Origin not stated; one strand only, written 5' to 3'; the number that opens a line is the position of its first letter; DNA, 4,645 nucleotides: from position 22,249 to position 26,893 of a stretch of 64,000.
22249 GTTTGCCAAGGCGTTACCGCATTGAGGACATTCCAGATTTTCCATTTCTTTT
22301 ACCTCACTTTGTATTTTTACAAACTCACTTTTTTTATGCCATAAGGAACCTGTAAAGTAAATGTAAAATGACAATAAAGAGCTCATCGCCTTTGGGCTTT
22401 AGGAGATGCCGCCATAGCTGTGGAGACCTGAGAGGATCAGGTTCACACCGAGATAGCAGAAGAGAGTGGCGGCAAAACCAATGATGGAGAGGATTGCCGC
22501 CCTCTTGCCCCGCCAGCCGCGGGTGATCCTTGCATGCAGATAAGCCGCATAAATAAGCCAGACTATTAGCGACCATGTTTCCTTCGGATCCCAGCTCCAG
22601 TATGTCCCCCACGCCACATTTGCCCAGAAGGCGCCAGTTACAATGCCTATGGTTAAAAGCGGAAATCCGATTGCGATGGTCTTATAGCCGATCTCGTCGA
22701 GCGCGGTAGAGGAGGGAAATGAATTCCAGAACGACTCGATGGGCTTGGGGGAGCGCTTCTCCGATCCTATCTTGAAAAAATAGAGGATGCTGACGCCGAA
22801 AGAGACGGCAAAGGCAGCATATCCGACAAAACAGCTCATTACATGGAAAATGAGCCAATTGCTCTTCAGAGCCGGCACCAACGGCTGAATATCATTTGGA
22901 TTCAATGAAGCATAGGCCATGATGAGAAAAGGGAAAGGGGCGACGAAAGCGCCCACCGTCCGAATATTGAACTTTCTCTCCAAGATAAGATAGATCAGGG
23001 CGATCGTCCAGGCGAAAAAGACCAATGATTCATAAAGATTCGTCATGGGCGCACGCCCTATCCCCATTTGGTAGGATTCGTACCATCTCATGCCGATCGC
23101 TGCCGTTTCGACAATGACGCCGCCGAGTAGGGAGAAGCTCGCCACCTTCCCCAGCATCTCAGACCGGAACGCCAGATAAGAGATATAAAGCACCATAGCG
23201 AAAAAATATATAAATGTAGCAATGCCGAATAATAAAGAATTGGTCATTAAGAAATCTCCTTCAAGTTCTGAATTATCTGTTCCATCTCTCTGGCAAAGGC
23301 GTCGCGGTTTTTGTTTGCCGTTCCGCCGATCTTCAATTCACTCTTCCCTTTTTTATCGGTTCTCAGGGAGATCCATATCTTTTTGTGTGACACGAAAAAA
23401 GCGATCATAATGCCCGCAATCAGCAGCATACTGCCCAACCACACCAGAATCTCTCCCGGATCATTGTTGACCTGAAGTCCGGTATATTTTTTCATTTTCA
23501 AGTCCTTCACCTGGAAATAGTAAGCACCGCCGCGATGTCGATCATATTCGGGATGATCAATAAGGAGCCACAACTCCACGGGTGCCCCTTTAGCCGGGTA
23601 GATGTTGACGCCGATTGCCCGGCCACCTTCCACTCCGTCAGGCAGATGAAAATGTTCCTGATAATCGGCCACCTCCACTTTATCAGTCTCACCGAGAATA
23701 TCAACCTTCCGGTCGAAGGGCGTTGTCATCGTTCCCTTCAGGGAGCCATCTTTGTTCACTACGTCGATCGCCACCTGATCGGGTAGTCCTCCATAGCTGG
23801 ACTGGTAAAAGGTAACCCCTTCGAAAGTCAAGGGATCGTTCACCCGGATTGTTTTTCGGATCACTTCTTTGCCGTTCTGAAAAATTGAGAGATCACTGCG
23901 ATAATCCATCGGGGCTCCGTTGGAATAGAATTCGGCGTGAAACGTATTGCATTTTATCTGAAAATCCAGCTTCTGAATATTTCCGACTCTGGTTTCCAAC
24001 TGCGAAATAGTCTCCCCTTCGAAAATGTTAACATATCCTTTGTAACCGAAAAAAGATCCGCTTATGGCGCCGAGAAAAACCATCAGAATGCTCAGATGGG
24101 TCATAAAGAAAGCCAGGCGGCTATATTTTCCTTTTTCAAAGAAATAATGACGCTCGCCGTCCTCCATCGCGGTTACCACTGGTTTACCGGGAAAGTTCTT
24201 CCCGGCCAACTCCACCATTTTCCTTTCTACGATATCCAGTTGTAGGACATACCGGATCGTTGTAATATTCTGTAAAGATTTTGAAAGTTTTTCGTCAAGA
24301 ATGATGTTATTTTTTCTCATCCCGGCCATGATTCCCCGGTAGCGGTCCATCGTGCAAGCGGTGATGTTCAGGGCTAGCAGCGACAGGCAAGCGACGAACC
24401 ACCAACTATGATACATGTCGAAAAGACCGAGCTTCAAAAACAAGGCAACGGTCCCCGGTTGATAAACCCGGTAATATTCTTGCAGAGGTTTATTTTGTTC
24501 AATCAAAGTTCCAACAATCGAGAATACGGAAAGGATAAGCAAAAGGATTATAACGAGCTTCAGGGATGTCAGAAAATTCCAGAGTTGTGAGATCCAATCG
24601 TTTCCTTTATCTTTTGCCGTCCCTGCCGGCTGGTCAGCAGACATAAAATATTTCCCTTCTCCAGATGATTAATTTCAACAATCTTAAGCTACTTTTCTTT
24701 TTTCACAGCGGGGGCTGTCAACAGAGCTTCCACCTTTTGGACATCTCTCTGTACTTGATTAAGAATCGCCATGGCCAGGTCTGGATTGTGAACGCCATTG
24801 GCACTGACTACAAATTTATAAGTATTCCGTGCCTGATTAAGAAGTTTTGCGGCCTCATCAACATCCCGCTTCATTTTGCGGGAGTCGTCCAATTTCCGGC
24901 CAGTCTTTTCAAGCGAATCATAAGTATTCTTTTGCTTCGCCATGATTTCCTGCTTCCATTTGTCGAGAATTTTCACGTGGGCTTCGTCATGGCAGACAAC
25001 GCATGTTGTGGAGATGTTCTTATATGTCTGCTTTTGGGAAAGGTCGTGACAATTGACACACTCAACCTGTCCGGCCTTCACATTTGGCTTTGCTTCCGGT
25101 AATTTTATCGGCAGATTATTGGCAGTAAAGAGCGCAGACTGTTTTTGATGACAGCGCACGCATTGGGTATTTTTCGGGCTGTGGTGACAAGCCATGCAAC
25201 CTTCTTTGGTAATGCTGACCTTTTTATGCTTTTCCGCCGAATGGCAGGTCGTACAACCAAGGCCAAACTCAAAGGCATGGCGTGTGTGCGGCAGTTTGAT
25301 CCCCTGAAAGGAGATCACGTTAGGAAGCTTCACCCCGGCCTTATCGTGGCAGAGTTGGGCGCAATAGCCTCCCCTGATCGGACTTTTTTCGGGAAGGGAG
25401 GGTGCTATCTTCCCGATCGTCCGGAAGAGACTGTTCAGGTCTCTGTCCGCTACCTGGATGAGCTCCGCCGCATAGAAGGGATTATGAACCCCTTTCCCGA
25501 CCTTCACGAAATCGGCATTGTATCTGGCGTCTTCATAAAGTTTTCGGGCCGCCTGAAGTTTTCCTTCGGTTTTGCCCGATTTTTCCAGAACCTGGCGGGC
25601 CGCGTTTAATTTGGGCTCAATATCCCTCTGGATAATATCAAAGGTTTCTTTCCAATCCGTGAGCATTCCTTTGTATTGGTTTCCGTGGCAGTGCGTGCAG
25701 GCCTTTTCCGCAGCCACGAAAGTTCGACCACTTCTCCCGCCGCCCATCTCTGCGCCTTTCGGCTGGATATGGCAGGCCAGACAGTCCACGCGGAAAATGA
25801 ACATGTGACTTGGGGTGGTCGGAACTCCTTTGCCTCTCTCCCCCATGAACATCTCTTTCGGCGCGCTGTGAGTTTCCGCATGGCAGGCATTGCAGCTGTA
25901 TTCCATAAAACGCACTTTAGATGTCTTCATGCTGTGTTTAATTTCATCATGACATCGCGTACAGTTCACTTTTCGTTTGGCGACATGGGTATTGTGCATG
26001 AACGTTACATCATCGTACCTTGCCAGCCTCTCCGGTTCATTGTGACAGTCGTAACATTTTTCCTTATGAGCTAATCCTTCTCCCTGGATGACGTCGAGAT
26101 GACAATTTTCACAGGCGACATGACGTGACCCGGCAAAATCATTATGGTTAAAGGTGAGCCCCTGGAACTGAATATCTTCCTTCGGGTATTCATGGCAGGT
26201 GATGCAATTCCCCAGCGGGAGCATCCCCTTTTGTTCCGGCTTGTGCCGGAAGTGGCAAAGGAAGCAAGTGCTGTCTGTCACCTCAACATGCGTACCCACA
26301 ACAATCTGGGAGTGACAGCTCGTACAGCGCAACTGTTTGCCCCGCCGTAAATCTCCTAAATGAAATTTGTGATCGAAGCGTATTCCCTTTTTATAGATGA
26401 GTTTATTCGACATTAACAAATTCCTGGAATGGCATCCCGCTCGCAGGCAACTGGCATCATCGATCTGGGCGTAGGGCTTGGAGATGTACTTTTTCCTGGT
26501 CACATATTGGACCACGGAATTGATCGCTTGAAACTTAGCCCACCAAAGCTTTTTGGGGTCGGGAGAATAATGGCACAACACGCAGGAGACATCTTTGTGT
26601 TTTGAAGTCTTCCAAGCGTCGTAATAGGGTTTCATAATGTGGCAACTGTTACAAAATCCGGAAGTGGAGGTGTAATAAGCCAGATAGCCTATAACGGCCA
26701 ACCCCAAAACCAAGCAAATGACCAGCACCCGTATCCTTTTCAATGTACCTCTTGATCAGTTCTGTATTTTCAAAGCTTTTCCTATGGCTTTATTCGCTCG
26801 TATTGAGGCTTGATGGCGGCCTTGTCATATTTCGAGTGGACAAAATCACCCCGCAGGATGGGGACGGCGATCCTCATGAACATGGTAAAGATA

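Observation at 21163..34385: Self-contained quinone-to-surface electron conduit island in a syntroph-like genome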

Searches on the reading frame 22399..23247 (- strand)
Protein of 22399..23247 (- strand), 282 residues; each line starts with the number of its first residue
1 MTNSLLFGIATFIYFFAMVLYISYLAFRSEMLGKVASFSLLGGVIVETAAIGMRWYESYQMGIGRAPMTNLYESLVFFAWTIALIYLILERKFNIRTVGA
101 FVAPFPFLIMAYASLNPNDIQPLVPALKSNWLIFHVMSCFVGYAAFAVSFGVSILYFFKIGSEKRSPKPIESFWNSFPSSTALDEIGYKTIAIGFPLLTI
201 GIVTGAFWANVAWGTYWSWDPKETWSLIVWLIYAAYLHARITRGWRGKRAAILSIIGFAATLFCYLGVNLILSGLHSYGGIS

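Call 4: search_protein_families(library=pfam, proteins=[window:22399-23247:-], max_evalue=0.01)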
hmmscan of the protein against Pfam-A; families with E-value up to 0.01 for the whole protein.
window:22399-23247:- (282 aa): 1 family
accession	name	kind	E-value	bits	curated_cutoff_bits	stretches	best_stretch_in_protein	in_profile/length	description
PF01578.25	Cytochrom_C_asm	-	5e-60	203.2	29.9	1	69-276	2-212/212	Cytochrome C assembly protein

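Call 5: search_protein_families(library=ncbifam, proteins=[window:22399-23247:-], max_evalue=0.01)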
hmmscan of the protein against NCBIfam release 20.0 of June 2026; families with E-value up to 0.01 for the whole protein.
window:22399-23247:- (282 aa): 5 families
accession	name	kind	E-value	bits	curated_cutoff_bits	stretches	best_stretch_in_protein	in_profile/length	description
TIGR03144.1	cytochr_II_ccsB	equivalog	3.7e-90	302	187.6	1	43-279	5-252/252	c-type cytochrome biogenesis protein CcsB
TIGR00353.1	nrfE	subfamily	1.3e-11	44.1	569.05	1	118-275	103-245/578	heme lyase CcmF/NrfE family subunit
TIGR03145.1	cyt_nit_nrfE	subfamily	4.2e-10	39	927.3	1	74-274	118-296/631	heme lyase NrfEFG subunit NrfE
TIGR01191.1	ccmC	subfamily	4.9e-10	39.6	186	1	190-269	52-134/184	heme ABC transporter permease CcmC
NF007691.0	PRK10369.1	subfamily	1.8e-08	33.6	394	1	77-275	123-299/573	heme lyase NrfEFG subunit NrfE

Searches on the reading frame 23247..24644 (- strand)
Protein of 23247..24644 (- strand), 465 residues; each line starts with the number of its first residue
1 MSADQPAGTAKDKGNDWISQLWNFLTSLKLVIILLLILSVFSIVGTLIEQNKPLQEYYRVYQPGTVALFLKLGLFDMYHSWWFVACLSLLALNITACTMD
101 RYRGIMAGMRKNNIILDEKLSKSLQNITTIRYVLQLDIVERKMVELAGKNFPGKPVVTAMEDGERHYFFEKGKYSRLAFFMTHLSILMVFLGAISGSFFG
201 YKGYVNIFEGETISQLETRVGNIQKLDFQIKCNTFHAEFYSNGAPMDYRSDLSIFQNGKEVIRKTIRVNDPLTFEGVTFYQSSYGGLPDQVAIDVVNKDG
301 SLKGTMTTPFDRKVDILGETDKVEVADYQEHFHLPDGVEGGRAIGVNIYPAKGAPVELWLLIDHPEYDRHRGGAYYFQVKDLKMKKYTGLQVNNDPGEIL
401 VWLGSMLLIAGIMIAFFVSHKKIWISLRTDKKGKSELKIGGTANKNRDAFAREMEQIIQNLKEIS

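Call 4: search_protein_families(library=pfam, proteins=[window:23247-24644:-], max_evalue=0.01)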
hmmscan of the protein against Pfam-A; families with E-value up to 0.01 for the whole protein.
window:23247-24644:- (465 aa): 1 family
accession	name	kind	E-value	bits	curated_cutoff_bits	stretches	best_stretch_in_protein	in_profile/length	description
PF05140.19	ResB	-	1.5e-91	308.1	24.6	2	29-311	2-289/486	ResB-like family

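Call 5: search_protein_families(library=ncbifam, proteins=[window:23247-24644:-], max_evalue=0.01)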
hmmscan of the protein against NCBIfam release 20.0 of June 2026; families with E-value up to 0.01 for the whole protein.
window:23247-24644:- (465 aa): 0 families

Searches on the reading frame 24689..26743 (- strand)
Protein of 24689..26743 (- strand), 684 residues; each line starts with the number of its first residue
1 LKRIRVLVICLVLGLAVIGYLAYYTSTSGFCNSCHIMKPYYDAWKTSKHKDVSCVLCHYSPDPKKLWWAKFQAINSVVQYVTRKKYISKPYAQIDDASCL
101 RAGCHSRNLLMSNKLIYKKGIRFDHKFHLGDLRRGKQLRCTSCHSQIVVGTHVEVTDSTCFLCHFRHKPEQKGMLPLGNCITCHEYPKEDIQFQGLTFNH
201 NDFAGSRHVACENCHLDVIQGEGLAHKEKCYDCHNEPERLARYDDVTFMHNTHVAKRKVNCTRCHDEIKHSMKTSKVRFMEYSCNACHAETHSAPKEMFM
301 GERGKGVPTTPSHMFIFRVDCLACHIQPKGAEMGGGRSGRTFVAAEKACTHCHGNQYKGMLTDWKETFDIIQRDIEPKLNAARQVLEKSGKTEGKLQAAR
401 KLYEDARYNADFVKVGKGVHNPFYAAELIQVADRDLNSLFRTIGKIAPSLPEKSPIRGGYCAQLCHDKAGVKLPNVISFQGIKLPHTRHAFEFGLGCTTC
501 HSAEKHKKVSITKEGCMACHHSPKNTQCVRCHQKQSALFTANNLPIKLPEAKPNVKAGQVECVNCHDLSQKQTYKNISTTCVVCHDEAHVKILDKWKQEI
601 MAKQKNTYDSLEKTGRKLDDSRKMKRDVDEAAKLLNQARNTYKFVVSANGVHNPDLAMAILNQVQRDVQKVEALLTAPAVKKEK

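Call 4: search_protein_families(library=pfam, proteins=[window:24689-26743:-], max_evalue=0.01)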
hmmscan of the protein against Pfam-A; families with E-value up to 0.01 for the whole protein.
window:24689-26743:- (684 aa): 5 families
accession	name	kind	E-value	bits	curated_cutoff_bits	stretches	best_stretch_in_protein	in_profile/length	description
PF14522.11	Cytochrome_C7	-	5.1e-21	74.7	24.8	3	122-185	2-67/67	Cytochrome c7 and related cytochrome c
PF14537.11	Cytochrom_c3_2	-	8.8e-16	58.6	25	2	207-288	5-78/79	Cytochrome c3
PF22113.1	Mtrc-MtrF_II-IV_dom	-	2e-12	47.5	30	1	210-356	8-166/176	Outer membrane cytochrome MtrC/MtrF-like, domains II/IV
PF02085.21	Cytochrom_CIII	-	9.1e-11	42.4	22.9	1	194-288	19-101/101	Class III cytochrome C family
PF03264.19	Cytochrom_NNT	-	1.1e-07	32.2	24.1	1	7-147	15-167/174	NapC/NirT cytochrome c family, N-terminal region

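Call 5: search_protein_families(library=ncbifam, proteins=[window:24689-26743:-], max_evalue=0.01)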
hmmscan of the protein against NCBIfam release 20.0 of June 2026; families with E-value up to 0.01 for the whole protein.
window:24689-26743:- (684 aa): 4 families
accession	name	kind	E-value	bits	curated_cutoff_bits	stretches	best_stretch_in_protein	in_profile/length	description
TIGR03153.1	cytochr_NrfH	equivalog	2.3e-12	47.1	134.2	1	6-147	6-136/138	cytochrome c nitrite reductase small subunit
NF045713.1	CxxCH_16_HmcA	equivalog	3.9e-09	35.7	400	2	179-366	78-265/541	sulfate respiration complex hexadecaheme cytochrome HmcA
TIGR03508.1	decahem_SO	subfamily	1e-06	28.4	192.2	0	27-218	69-251/258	DmsE family decaheme c-type cytochrome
NF011606.0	PRK15032.1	equivalog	1.3e-05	24.5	455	1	7-82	21-105/390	pentaheme c-type cytochrome TorC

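Call 55: search_solved_structures(query=window:24689-26743:-, max_evalue=0.01)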
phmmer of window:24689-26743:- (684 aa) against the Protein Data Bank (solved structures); distinct sequences matched with E-value up to 0.01: 2.
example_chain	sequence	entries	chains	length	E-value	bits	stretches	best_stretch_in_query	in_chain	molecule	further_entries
6i5b_A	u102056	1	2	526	7.1e-06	28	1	216-436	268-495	Uncharacterized protein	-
2j7a_C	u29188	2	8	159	2.8e-05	26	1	12-60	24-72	CYTOCHROME C QUINOL DEHYDROGENASE NRFH | NAPC/NIRT CYTOCHROME C FAMILY PROTEIN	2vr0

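Call 57: find_homologous_proteins(query=window:24689-26743:-, region=1-684)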
Query window:24689-26743:-, residues 1-684 (684 aa): 1104 proteins with E <= 0.001 among 6549 candidates; the best 120 are listed.
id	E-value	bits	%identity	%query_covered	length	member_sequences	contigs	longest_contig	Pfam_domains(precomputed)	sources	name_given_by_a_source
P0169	0.0e+0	1541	95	99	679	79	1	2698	PF14537.12,PF03264.20,PF02085.22,PF14522.12,PF22113.2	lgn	-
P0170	0.0e+0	1378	84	99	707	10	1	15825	PF14537.12,PF03264.20,PF02085.22,PF14522.12,PF22113.2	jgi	jgi:hypothetical protein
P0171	0.0e+0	1337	81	99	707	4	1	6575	PF14537.12,PF03264.20,PF02085.22,PF14522.12,PF22113.2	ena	-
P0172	0.0e+0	1310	80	99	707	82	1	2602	PF14537.12,PF03264.20,PF02085.22,PF14522.12,PF22113.2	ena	-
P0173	0.0e+0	1293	79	99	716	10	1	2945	PF14537.12,PF03264.20,PF02085.22,PF14522.12,PF22113.2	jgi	jgi:hypothetical protein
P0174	0.0e+0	1283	78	99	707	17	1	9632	PF14537.12,PF03264.20,PF02085.22,PF14522.12,PF22113.2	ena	-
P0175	0.0e+0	1258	76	99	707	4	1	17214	PF14537.12,PF03264.20,PF02085.22,PF14522.12,PF22113.2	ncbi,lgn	ncbi:MAG: cytochrome c3 family protein [Pseudomonadota bacterium]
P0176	0.0e+0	1257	76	99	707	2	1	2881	PF14537.12,PF03264.20,PF02085.22,PF14522.12,PF22113.2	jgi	jgi:nitrate/TMAO reductase-like tetraheme cytochrome c subunit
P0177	0.0e+0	1230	75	99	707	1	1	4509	PF14537.12,PF03264.20,PF02085.22,PF14522.12,PF22113.2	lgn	-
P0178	0.0e+0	1136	68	100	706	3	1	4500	PF14537.12,PF03264.20,PF02085.22,PF14522.12,PF22113.2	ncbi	-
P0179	0.0e+0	1128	69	99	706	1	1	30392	PF14537.12,PF03264.20,PF02085.22,PF14522.12,PF22113.2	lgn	-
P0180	0.0e+0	1116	68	100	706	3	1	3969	PF14537.12,PF03264.20,PF02085.22,PF14522.12,PF22113.2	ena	-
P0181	0.0e+0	1105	67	99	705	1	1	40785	PF14537.12,PF03264.20,PF02085.22,PF14522.12,PF22113.2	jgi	-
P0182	0.0e+0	1100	66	100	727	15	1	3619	PF14537.12,PF03264.20,PF02085.22,PF14522.12,PF22113.2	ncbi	-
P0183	0.0e+0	1097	68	99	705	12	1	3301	PF14537.12,PF03264.20,PF02085.22,PF14522.12,PF22113.2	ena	-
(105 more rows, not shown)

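Call 86: predict_structure(alignment_id=A3)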
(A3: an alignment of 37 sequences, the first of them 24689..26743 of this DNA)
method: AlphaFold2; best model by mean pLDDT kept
length: 684 residues; sequences in the alignment: 37
mean_pLDDT: 68.7   pTM: 0.48
mean pLDDT of the five models: 68.7, 67.8, 67.1, 59.8, 59.7
residues with pLDDT >= 90: 93; 70-90: 277; 50-70: 156; < 50: 158
segments of 3 or more residues with pLDDT < 50: 84-180, 193-196, 207-209, 216-222, 267-291, 331-340, 680-684
pLDDT, mean of each block of 10 residues (from residue 1): 74 81 68 56 57 55 62 59 46 42 43 39 42 37 35 33 35 34 57 52 54 48 65 75 75 58 54 38 42 73 85 69 65 38 72 76 86 92 83 81 95 86 87 89 77 73 64 78 80 74 74 79 73 87 84 87 82 82 84 89 96 93 84 90 91 93 96 77 40
secondary structure, 60 per line:
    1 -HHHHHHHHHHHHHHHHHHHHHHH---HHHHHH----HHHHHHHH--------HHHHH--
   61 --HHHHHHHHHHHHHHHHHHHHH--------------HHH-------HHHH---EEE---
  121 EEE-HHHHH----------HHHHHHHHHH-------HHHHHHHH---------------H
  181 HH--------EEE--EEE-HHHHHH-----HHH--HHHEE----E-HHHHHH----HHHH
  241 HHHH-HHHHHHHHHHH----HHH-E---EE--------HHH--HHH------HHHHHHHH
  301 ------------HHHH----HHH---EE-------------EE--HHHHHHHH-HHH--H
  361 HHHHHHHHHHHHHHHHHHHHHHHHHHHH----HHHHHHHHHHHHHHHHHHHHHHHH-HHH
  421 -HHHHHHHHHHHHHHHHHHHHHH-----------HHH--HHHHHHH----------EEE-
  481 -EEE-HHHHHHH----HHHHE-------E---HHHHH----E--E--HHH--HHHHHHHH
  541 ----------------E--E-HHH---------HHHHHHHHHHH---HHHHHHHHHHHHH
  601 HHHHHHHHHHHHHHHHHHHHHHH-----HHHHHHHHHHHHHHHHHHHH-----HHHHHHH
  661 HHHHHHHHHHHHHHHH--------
elements in order (helices of 4 or more, strands of 3 or more residues): H2-24 H28-33 H38-45 H54-58 H63-83 H108-111 E115-117 E121-123 H125-129 H140-149 H157-164 E191-193 E196-198 H200-205 H227-232 H237-244 H246-256 H293-300 H313-316 H346-353 H360-388 H393-416 H422-443 H460-466 E477-479 E482-484 H486-492 H497-500 H513-517 H533-540 H574-584 H588-623 H629-648 H654-676

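Call 90: fold_search(model_id=the predicted structure, library=pdb)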
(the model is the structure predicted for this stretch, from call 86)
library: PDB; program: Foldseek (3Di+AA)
matches with E <= 10: 114; with E <= 0.001: 0
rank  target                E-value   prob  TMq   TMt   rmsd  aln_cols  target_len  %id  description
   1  4wjy_A                3.3e-02  0.97  0.16  0.23  20.3       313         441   16  Esherichia coli nitrite reductase NrfA H264N (released 2015-03-11)
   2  2rdz_A                3.8e-02  0.99  0.16  0.25  19.5       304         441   14  High Resolution Crystal Structure of the Escherichia coli Cytochrome c Nitrite Reductase. (released 2008-03-25)
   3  2rf7_A                4.4e-02  0.97  0.16  0.23  20.5       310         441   15  Crystal structure of the escherichia coli nrfa mutant Q263E (released 2008-03-25)
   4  1gu6_A                4.8e-02  0.99  0.16  0.23  14.4       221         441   15  Structure of the Periplasmic Cytochrome c Nitrite Reductase from Escherichia coli (released 2002-03-08)
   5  2j7a_C                5.5e-02  1.00  0.14  0.50   5.6       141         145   23  Crystal structure of cytochrome c nitrite reductase NrfHA complex from Desulfovibrio vulgaris (released 2006-12-06)
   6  2j7a_O                6.3e-02  1.00  0.13  0.48   6.1       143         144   23  Crystal structure of cytochrome c nitrite reductase NrfHA complex from Desulfovibrio vulgaris (released 2006-12-06)
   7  3f29_A                1.1e-01  1.00  0.17  0.22   5.3       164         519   20  Structure of the Thioalkalivibrio nitratireducens cytochrome c nitrite reductase in complex with sulfite (released 2008-12-09)
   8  2vr0_F                1.1e-01  1.00  0.14  0.49   5.8       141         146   22  Crystal structure of cytochrome c nitrite reductase NrfHA complex bound to the HQNO inhibitor (released 2008-06-03)
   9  8rv0                  1.2e-01  1.00  0.16  0.22   4.8       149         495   19  Crystal structure of octaheme nitrite reductase from Trichlorobacter ammonificans in complex with nitrite (released 2024-03-27)
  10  6u94                  3.6e-01  0.10  0.09  0.14  26.6       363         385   13  Structure of RND efflux system, outer membrane lipoprotein, NodT family from Burkholderia mallei ATCC 23344 (released 2019-10-02)
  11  8r5s_D                4.1e-01  0.18  0.07  0.20  22.0       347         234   11  t113 - De-novo designed soluble homotetramer (released 2024-11-27)
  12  6zre_B                6.8e-01  0.06  0.08  0.11  30.2       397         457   11  Deciphering the role of the channel constrictions in the opening mechanism of MexAB-OprM efflux pump from Pseudomonas  (released 2021-07-28)
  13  4rkm_G                9.3e-01  0.99  0.13  0.13   2.7        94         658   16  Wolinella succinogenes octaheme sulfite reductase MccA, form I (released 2015-02-04)
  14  6zre_A                1.3e+00  0.05  0.08  0.11  31.6       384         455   11  Deciphering the role of the channel constrictions in the opening mechanism of MexAB-OprM efflux pump from Pseudomonas  (released 2021-07-28)
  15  4rkm_B                1.3e+00  0.96  0.11  0.12   4.0        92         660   18  Wolinella succinogenes octaheme sulfite reductase MccA, form I (released 2015-02-04)
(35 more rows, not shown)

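Call 93: find_related_loci(query=A3, collection=metagenome_contigs, flank=10000)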
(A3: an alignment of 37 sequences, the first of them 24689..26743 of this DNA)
Query A3 (684 aa) in metagenome_contigs; peptide patterns used: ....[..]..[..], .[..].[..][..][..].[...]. (x = any residue, [..] = any of these).
600 stretches matched a pattern (row limit reached: there are more); 491 encode a relative of the query (tblastn E <= 1e-3); the best 80 are kept; 80 distinct loci.
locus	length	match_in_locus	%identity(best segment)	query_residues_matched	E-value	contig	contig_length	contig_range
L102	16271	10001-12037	79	5-684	0e+0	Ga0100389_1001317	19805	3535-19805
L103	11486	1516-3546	76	5-682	0e+0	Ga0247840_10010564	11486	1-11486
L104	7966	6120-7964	81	5-680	0e+0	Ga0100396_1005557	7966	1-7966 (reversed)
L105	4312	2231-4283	96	1-684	0e+0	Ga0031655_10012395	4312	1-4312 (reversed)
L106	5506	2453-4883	68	2-681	0e+0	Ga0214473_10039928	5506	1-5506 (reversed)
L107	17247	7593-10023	68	2-681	0e+0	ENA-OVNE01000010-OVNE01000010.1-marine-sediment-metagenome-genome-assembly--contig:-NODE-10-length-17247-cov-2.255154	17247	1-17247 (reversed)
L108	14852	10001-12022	67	2-678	0e+0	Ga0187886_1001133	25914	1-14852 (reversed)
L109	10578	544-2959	65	6-677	0e+0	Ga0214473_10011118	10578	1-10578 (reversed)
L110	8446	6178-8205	66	2-679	0e+0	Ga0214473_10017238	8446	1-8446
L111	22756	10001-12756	63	5-682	0e+0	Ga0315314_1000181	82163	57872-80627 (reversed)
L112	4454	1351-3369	65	7-681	0e+0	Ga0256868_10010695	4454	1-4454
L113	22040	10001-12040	59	3-684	0e+0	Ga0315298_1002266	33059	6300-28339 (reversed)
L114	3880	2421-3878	70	2-678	0e+0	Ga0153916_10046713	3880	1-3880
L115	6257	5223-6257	97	1-345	0e+0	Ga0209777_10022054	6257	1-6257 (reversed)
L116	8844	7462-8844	68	5-670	0e+0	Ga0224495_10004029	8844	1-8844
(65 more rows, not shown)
